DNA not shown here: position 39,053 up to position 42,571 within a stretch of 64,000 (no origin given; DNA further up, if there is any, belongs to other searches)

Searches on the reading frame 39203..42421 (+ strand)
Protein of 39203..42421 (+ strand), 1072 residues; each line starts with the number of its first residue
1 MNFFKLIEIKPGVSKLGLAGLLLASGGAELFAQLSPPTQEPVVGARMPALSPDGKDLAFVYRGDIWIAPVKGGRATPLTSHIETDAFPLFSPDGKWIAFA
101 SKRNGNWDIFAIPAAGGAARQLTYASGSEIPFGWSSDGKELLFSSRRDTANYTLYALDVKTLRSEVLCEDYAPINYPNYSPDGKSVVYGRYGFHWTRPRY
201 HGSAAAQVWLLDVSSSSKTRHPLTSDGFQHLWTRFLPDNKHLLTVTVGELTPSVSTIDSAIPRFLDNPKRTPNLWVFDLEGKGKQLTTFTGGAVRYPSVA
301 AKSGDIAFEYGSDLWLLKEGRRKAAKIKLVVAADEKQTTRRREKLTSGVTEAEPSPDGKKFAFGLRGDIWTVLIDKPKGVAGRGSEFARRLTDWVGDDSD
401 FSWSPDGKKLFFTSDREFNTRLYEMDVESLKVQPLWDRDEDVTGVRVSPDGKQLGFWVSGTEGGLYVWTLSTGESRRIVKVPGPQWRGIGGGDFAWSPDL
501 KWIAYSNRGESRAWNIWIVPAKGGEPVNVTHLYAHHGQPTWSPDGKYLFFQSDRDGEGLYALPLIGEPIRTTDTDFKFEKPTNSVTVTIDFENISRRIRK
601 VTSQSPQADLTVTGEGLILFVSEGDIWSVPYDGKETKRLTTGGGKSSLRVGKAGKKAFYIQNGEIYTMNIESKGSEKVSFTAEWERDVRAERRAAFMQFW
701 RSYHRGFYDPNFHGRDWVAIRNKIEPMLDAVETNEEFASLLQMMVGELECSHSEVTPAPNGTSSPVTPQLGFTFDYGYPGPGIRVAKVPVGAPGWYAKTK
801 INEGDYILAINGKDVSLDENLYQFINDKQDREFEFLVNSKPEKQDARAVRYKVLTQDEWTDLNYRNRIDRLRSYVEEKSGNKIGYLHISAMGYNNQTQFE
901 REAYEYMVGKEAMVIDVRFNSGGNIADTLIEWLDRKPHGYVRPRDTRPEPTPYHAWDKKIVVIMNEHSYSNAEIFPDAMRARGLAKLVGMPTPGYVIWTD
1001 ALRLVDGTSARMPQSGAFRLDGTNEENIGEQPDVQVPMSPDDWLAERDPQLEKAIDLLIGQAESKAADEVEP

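Call 35: search_protein_families(library=pfam, proteins=[window:39203-42421:+], max_evalue=0.0001)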
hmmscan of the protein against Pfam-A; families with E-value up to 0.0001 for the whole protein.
window:39203-42421:+ (1072 aa): 5 families
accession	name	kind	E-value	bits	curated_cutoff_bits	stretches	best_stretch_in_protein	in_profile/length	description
PF07676.18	PD40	-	5.8e-43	144.4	20.9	3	76-110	2-37/38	WD40-like Beta Propeller Repeat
PF03572.23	Peptidase_S41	-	6.6e-26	91.3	24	1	882-1036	1-165/165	Peptidase family S41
PF00930.27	DPPIV_N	-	1.1e-21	77.4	22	0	45-81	45-81/354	Dipeptidyl peptidase IV (DPP IV) N-terminal region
PF14684.11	Tricorn_C1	-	2.8e-13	50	24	1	689-746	2-59/59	Tricorn protease C1 domain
PF25174.1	Beta-prop_THOC3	-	6.5e-09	35.6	305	1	402-554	9-150/272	THOC3 beta-propeller domain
